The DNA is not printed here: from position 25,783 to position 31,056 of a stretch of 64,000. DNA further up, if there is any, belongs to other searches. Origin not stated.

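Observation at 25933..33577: Flotillin and NfeD/YqiJ pair followed closely by a 1657-aa protein with an AAA_5 NTPase: candidate undescribed membrane-scaffold-associated system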

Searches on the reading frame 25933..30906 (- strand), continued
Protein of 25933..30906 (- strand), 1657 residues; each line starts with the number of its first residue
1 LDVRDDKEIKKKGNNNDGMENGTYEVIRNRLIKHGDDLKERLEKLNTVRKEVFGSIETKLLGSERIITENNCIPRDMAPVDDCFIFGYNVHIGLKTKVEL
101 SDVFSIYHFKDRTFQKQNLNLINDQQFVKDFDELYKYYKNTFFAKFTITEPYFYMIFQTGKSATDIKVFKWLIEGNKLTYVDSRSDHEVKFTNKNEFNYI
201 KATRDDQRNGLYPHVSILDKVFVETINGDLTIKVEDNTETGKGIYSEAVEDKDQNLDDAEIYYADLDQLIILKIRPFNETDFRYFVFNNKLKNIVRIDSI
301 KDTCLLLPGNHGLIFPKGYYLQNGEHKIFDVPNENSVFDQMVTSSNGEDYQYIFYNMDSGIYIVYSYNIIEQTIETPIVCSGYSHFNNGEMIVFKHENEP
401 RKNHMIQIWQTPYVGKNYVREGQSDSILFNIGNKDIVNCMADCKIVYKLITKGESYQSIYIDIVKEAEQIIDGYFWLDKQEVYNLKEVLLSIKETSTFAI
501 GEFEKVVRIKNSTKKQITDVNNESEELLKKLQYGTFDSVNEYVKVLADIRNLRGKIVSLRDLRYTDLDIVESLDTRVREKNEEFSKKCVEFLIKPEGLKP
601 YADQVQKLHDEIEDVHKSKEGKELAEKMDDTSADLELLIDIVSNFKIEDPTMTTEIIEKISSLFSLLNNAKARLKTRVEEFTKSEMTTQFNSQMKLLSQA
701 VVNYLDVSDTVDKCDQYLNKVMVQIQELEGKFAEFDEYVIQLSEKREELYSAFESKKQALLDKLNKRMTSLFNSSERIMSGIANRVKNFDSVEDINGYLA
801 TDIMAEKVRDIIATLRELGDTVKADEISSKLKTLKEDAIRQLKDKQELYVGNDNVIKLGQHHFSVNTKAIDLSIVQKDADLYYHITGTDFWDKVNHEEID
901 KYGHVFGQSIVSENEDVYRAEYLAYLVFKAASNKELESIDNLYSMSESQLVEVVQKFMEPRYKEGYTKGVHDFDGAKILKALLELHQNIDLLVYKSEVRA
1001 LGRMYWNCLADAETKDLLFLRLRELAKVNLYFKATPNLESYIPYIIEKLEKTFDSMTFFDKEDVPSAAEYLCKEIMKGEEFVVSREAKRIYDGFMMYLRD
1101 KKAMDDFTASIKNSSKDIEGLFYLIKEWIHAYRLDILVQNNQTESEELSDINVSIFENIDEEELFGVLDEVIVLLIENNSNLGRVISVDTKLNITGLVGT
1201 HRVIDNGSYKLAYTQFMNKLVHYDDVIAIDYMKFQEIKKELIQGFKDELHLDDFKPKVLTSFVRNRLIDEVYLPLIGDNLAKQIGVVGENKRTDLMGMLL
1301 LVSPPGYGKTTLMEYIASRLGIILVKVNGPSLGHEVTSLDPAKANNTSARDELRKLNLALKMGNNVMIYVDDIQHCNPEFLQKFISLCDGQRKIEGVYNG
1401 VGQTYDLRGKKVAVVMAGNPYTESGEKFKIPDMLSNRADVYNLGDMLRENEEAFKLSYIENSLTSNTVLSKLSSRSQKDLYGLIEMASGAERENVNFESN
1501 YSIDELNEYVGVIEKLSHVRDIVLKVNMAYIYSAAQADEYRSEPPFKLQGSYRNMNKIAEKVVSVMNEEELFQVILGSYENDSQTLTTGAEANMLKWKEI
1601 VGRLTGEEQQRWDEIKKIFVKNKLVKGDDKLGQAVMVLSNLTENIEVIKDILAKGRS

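Call 10: find_homologous_proteins(query=window:25933-30906:-, max_evalue=0.00001)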
Query window:25933-30906:- (1657 aa): 4965 proteins with E <= 0.00001 among 8000 candidates; the best 120 are listed.
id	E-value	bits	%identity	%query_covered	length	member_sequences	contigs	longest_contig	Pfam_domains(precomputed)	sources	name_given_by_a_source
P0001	0.0e+0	3685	100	100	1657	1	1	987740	PF12458.14,PF00004.36,PF13401.13,PF25472.2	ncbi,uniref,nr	ncbi:DNA repair ATPase [Vallitalea okinawensis]|uniref:DNA repair ATPase n=1 Tax=Vallitalea okinawen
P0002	0.0e+0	3117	83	100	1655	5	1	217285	PF12458.14,PF00004.36,PF13401.13,PF25472.2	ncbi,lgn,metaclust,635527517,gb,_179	metaclust:\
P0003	0.0e+0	3097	83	100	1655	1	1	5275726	PF12458.14,PF00004.36,PF25472.2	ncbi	-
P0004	0.0e+0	3079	83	100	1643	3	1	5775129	PF12458.14,PF00004.36,PF13401.13,PF25472.2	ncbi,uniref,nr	ncbi:DNA repair ATPase [Oceanirhabdus sp. W0125-5]|uniref:DNA repair ATPase n=1 Tax=Oceanirhabdus sp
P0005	0.0e+0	3025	82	99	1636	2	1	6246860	PF12458.14,PF00004.36,PF13401.13,PF25472.2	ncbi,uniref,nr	ncbi:DNA repair ATPase [Vallitalea pronyensis]|uniref:DNA repair ATPase n=2 Tax=Vallitalea pronyensi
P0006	0.0e+0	3016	81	100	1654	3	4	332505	PF12458.14,PF00004.36,PF13401.13,PF25472.2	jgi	jgi:hypothetical protein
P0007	0.0e+0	3007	80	100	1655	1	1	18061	PF12458.14,PF00004.36,PF25472.2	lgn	-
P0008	0.0e+0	2985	81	100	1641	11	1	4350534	PF12458.14,PF00004.36,PF13401.13,PF25472.2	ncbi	-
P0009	0.0e+0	2975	79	99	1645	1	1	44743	PF12458.14,PF00004.36,PF13401.13,PF25472.2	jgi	jgi:hypothetical protein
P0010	0.0e+0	2958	80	100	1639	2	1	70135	PF12458.14,PF00004.36,PF13401.13,PF25472.2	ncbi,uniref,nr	ncbi:hypothetical protein SH1V18_43790 [Vallitalea longa]|uniref:AAA family ATPase n=1 Tax=Vallitale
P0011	0.0e+0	2938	79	100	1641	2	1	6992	PF12458.14,PF00004.36,PF13401.13,PF07728.21,PF25472.2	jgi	jgi:hypothetical protein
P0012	0.0e+0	2930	78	100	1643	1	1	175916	PF12458.14,PF00004.36,PF13401.13,PF25472.2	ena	-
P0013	0.0e+0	2927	78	100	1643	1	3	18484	PF12458.14,PF00004.36,PF13401.13,PF25472.2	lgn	-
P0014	0.0e+0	2926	79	99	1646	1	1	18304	PF12458.14,PF00004.36,PF13401.13,PF25472.2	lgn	-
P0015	0.0e+0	2926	79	100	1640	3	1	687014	PF12458.14,PF00004.36,PF13401.13,PF07728.21,PF25472.2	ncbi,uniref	ncbi:DNA repair ATPase [Clostridium sp.]|uniref:DNA repair ATPase n=1 Tax=Clostridium sp. TaxID=1506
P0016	0.0e+0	2915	79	99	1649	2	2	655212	PF12458.14,PF00004.36,PF13401.13,PF07728.21,PF25472.2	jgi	jgi:hypothetical protein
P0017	0.0e+0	2915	79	100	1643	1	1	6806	PF12458.14,PF00004.36,PF13401.13,PF25472.2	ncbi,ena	-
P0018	0.0e+0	2903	78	100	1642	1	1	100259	PF16533.11,PF12458.14,PF00004.36,PF13401.13,PF07728.21,PF25472.2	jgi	jgi:hypothetical protein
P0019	0.0e+0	2891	77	99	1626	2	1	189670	PF12458.14,PF00004.36,PF13401.13,PF25472.2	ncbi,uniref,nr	ncbi:DNA repair ATPase [Mobilitalea sibirica]|uniref:DNA repair ATPase n=2 Tax=Mobilitalea sibirica 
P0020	0.0e+0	2891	77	100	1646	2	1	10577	PF12458.14,PF00004.36,PF13401.13,PF07728.21,PF25472.2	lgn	-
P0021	0.0e+0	2888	78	100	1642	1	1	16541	PF12458.14,PF00004.36,PF13401.13,PF25472.2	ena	-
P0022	0.0e+0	2877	78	99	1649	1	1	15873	PF12458.14,PF00004.36,PF13401.13,PF07728.21,PF25472.2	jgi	jgi:DNA polymerase III delta prime subunit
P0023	0.0e+0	2863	77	99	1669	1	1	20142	PF12458.14,PF00004.36,PF13401.13,PF25472.2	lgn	-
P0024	0.0e+0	2863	76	100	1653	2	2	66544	PF12458.14,PF00004.36,PF13401.13,PF07728.21,PF25472.2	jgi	jgi:hypothetical protein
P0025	0.0e+0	2854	77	99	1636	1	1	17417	PF12458.14,PF00004.36,PF13401.13,PF25472.2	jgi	jgi:hypothetical protein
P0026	0.0e+0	2850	76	100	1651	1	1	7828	PF12458.14,PF00004.36,PF25472.2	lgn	-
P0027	0.0e+0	2811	76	99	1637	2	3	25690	PF12458.14,PF00004.36,PF13401.13,PF07728.21,PF25472.2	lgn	-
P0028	0.0e+0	2802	75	100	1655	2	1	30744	PF12458.14,PF00004.36,PF13401.13,PF25472.2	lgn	-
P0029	0.0e+0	2800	75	100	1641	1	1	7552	PF12458.14,PF00004.36,PF07728.21,PF25472.2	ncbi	-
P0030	0.0e+0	2800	75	100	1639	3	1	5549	PF12458.14,PF00004.36,PF25472.2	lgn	-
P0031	0.0e+0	2782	75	99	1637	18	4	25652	PF16533.11,PF12458.14,PF00004.36,PF13401.13,PF25472.2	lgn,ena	-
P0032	0.0e+0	2774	74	99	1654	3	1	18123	PF12458.14,PF00004.36,PF13401.13,PF07728.21,PF25472.2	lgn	-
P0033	0.0e+0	2764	74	99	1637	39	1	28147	PF12458.14,PF00004.36,PF13401.13,PF07728.21,PF25472.2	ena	-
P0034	0.0e+0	2758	73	100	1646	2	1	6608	PF12458.14,PF00004.36,PF13401.13,PF07728.21,PF25472.2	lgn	-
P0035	0.0e+0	2758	74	99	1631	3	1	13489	PF12458.14,PF00004.36,PF25472.2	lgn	-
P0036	0.0e+0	2749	73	99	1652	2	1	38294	PF12458.14,PF00004.36,PF13401.13,PF25472.2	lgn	-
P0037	0.0e+0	2745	73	99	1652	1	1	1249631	PF12458.14,PF00004.36,PF13401.13,PF25472.2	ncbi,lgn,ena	-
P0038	0.0e+0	2744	73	99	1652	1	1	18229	PF12458.14,PF00004.36,PF13401.13,PF25472.2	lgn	-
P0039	0.0e+0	2744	73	100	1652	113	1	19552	PF12458.14,PF00004.36,PF13401.13,PF25472.2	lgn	-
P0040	0.0e+0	2743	73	99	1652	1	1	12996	PF12458.14,PF00004.36,PF13401.13,PF25472.2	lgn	-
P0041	0.0e+0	2739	73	99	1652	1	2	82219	PF12458.14,PF00004.36,PF13401.13,PF25472.2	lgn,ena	-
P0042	0.0e+0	2736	73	99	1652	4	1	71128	PF12458.14,PF00004.36,PF13401.13,PF25472.2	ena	-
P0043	0.0e+0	2734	73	99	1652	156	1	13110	PF12458.14,PF00004.36,PF13401.13,PF25472.2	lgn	-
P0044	0.0e+0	2722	73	99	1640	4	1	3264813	PF12458.14,PF00004.36,PF25472.2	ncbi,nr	ncbi:DNA repair ATPase [Clostridium taeniosporum]|nr:DNA repair ATPase [Clostridium taeniosporum]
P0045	0.0e+0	2712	72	100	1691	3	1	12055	PF12458.14,PF00004.36,PF13401.13,PF07728.21,PF25472.2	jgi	-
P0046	0.0e+0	2709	72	100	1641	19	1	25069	PF12458.14,PF00004.36,PF13401.13,PF25472.2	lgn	-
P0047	0.0e+0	2703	72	99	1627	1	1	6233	PF12458.14,PF00004.36,PF13401.13,PF07728.21,PF25472.2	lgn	-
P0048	0.0e+0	2703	72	99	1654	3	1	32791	PF12458.14,PF00004.36,PF25472.2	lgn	-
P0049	0.0e+0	2703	72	99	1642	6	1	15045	PF12458.14,PF00004.36,PF13401.13,PF07728.21,PF25472.2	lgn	-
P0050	0.0e+0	2699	72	99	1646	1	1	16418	PF12458.14,PF00004.36,PF25472.2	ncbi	ncbi:MAG: DNA repair ATPase [Clostridium sp.]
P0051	0.0e+0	2683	72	99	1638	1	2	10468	PF12458.14,PF00004.36,PF13401.13,PF25472.2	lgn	-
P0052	0.0e+0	2683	72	99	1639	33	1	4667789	PF12458.14,PF00004.36,PF13401.13,PF25472.2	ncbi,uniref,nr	ncbi:DNA repair ATPase [Clostridium intestinale]|uniref:AAA ATPase n=1 Tax=Clostridium intestinale U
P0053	0.0e+0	2681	72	99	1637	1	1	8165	PF12458.14,PF00004.36,PF13401.13,PF25472.2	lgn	-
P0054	0.0e+0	2671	72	99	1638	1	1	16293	PF12458.14,PF00004.36,PF25472.2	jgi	jgi:hypothetical protein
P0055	0.0e+0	2667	72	99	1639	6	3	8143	PF12458.14,PF00004.36,PF13401.13,PF25472.2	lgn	-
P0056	0.0e+0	2661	72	99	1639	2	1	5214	PF12458.14,PF00004.36,PF25472.2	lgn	-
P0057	0.0e+0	2650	70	100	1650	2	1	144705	PF12458.14,PF00004.36,PF25472.2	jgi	-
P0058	0.0e+0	2644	71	99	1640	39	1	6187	PF12458.14,PF00004.36,PF13401.13,PF25472.2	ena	-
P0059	0.0e+0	2643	71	99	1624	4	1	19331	PF12458.14,PF00004.36,PF13401.13,PF07728.21,PF25472.2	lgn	-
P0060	0.0e+0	2622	71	99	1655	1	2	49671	PF12458.14,PF00004.36,PF13401.13,PF25472.2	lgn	-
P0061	0.0e+0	2620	71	99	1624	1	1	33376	PF12458.14,PF00004.36,PF13401.13,PF07728.21,PF25472.2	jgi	-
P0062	0.0e+0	2613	70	99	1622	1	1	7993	PF12458.14,PF00004.36,PF13401.13,PF07728.21,PF25472.2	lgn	-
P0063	0.0e+0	2613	71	99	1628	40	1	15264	PF12458.14,PF00004.36,PF25472.2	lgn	-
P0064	0.0e+0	2613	70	99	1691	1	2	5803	PF12458.14,PF00004.36,PF13401.13,PF07728.21,PF25472.2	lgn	-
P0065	0.0e+0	2612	70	99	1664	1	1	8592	PF12458.14,PF00004.36,PF13401.13,PF25472.2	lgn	-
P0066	0.0e+0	2588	70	99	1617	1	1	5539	PF12458.14,PF00004.36,PF13401.13,PF07728.21,PF25472.2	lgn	-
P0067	0.0e+0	2586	69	99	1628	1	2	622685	PF12458.14,PF00004.36,PF13401.13,PF25472.2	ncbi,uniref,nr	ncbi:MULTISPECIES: DNA repair ATPase [unclassified Fusibacter]|uniref:DNA repair ATPase n=1 Tax=uncl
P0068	0.0e+0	2581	69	99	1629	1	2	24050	PF12458.14,PF00004.36,PF13401.13,PF25472.2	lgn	-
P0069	0.0e+0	2580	70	99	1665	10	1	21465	PF12458.14,PF00004.36,PF13401.13,PF07728.21,PF25472.2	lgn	-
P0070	0.0e+0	2576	69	98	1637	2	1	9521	PF12458.14,PF00004.36,PF13401.13,PF25472.2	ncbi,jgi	-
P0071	0.0e+0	2569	68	99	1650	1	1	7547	PF12458.14,PF00004.36,PF25472.2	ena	-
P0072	0.0e+0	2561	70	99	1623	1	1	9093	PF12458.14,PF00004.36,PF13401.13,PF25472.2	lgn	-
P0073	0.0e+0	2550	69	99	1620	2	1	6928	PF12458.14,PF00004.36,PF25472.2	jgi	-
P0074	0.0e+0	2548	69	99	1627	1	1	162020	PF12458.14,PF00004.36,PF13401.13,PF07728.21,PF25472.2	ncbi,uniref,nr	ncbi:AAA family ATPase [Acidaminobacter sp. JC074]|uniref:DNA repair ATPase n=1 Tax=Acidaminobacter 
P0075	0.0e+0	2547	68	99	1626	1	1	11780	PF12458.14,PF00004.36,PF13401.13,PF25472.2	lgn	-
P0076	0.0e+0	2543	69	99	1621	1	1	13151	PF12458.14,PF00004.36,PF13401.13,PF25472.2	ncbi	-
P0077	0.0e+0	2543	68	99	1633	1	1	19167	PF12458.14,PF00004.36,PF13401.13,PF25472.2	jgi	jgi:hypothetical protein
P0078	0.0e+0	2539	69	99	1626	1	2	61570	PF12458.14,PF00004.36,PF13401.13,PF25472.2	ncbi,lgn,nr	ncbi:MAG: DNA repair ATPase [Clostridia bacterium]|nr:DNA repair ATPase [Clostridia bacterium]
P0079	0.0e+0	2536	68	99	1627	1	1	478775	PF12458.14,PF00004.36,PF13401.13,PF25472.2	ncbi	-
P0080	0.0e+0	2524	69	99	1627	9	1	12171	PF12458.14,PF00004.36,PF13401.13,PF25472.2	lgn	-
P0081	0.0e+0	2520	68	99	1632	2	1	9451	PF12458.14,PF00004.36,PF13401.13,PF25472.2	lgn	-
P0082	0.0e+0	2519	68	99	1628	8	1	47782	PF12458.14,PF00004.36,PF13401.13,PF25472.2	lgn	-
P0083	0.0e+0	2516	67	100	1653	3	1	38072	PF12458.14,PF00004.36,PF25472.2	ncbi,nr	ncbi:MAG: AAA family ATPase [Lachnospiraceae bacterium]|nr:AAA family ATPase [Lachnospiraceae bacter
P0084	0.0e+0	2508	68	99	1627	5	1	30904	PF12458.14,PF00004.36,PF13401.13,PF25472.2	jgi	jgi:hypothetical protein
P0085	0.0e+0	2504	68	99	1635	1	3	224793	PF12458.14,PF00004.36,PF13401.13,PF07728.21,PF25472.2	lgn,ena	-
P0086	0.0e+0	2497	67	99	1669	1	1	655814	PF12458.14,PF00004.36,PF13401.13,PF07728.21,PF25472.2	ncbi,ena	-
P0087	0.0e+0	2496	67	99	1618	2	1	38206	PF12458.14,PF00004.36,PF13401.13,PF25472.2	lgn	-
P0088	0.0e+0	2479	66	99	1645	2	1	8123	PF12458.14,PF00004.36,PF13401.13,PF07728.21,PF25472.2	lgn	-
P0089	0.0e+0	2475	67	99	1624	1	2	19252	PF12458.14,PF00004.36,PF13401.13,PF07728.21,PF25472.2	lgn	-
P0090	0.0e+0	2472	67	99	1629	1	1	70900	PF12458.14,PF00004.36,PF13401.13,PF07728.21,PF25472.2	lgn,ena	-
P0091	0.0e+0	2470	67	99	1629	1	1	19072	PF12458.14,PF00004.36,PF13401.13,PF25472.2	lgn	-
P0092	0.0e+0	2464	67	100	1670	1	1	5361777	PF12458.14,PF00004.36,PF13401.13,PF25472.2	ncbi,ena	-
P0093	0.0e+0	2445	65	100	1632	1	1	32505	PF12458.14,PF00004.36,PF25472.2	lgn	-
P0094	0.0e+0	2438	67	99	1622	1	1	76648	PF12458.14,PF00004.36,PF13401.13,PF25472.2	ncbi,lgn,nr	ncbi:MAG: DNA repair ATPase [Clostridia bacterium]|nr:DNA repair ATPase [Clostridia bacterium]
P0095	0.0e+0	2433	65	99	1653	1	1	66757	PF12458.14,PF00004.36,PF25472.2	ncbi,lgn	ncbi:MAG: DNA repair ATPase [Bacillota bacterium]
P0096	0.0e+0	2427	74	88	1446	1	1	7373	PF12458.14,PF00004.36,PF13401.13,PF25472.2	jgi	jgi:hypothetical protein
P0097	0.0e+0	2419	64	99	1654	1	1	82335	PF12458.14,PF00004.36,PF07728.21,PF25472.2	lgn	-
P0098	0.0e+0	2418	64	100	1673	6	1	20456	PF12458.14,PF00004.36,PF25472.2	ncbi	-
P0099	0.0e+0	2411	65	100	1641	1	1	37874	PF12458.14,PF00004.36,PF13401.13,PF07728.21,PF25472.2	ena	-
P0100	0.0e+0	2403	67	96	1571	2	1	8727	PF12458.14,PF00004.36,PF13401.13,PF25472.2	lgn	-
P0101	0.0e+0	2386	63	100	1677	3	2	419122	PF12458.14,PF00004.36,PF13401.13,PF05496.19,PF07728.21,PF25472.2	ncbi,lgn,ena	-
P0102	0.0e+0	2383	65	100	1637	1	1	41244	PF12458.14,PF00004.36,PF13401.13,PF07728.21,PF25472.2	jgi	jgi:hypothetical protein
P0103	0.0e+0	2382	63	100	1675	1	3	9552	PF12458.14,PF00004.36,PF13401.13,PF25472.2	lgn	-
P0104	0.0e+0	2379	65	99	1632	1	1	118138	PF12458.14,PF00004.36,PF25472.2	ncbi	ncbi:MAG: DNA repair ATPase [Clostridium sp.]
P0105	0.0e+0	2378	64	99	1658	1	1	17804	PF12458.14,PF00004.36,PF07728.21,PF25472.2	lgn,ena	-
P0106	0.0e+0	2371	62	99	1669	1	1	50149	PF12458.14,PF00004.36,PF25472.2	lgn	-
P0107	0.0e+0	2367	62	100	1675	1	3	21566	PF12458.14,PF00004.36,PF13401.13,PF05496.19,PF25472.2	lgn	-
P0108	0.0e+0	2362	63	100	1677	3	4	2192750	PF12458.14,PF00004.36,PF13401.13,PF07728.21,PF25472.2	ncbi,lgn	-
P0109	0.0e+0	2362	64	99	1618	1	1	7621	PF12458.14,PF00004.36,PF25472.2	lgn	-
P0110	0.0e+0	2360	62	100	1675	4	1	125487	PF12458.14,PF00004.36,PF13401.13,PF05496.19,PF25472.2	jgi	-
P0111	0.0e+0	2358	63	100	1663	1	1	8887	PF12458.14,PF00004.36,PF25472.2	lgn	-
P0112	0.0e+0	2354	64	99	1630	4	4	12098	PF12458.14,PF00004.36,PF13401.13,PF07728.21,PF25472.2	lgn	-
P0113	0.0e+0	2353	62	100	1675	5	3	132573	PF12458.14,PF00004.36,PF13401.13,PF07728.21,PF25472.2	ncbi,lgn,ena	-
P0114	0.0e+0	2351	62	100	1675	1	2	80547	PF12458.14,PF00004.36,PF13401.13,PF07728.21,PF25472.2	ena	-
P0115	0.0e+0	2350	62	100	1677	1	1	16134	PF12458.14,PF00004.36,PF13401.13,PF07728.21,PF25472.2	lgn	-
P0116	0.0e+0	2349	63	99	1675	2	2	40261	PF12458.14,PF00004.36,PF13401.13,PF07728.21,PF25472.2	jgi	-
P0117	0.0e+0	2347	63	99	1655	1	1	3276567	PF12458.14,PF00004.36,PF05496.19,PF25472.2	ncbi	ncbi:UNVERIFIED_CONTAM: Holliday junction resolvasome, helicase subunit [Acetivibrio alkalicellulosi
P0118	0.0e+0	2345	65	99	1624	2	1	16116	PF12458.14,PF00004.36,PF13401.13,PF25472.2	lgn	-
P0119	0.0e+0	2344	63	99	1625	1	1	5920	PF12458.14,PF00004.36,PF25472.2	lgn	-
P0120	0.0e+0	2331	62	99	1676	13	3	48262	PF12458.14,PF00004.36,PF13401.13,PF07728.21,PF25472.2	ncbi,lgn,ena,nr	ncbi:MAG: AAA family ATPase [Clostridiaceae bacterium]|nr:AAA family ATPase [Clostridiaceae bacteriu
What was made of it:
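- Conservation is very high (62-83% identity over 1650 aa within Clostridia; call 10).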
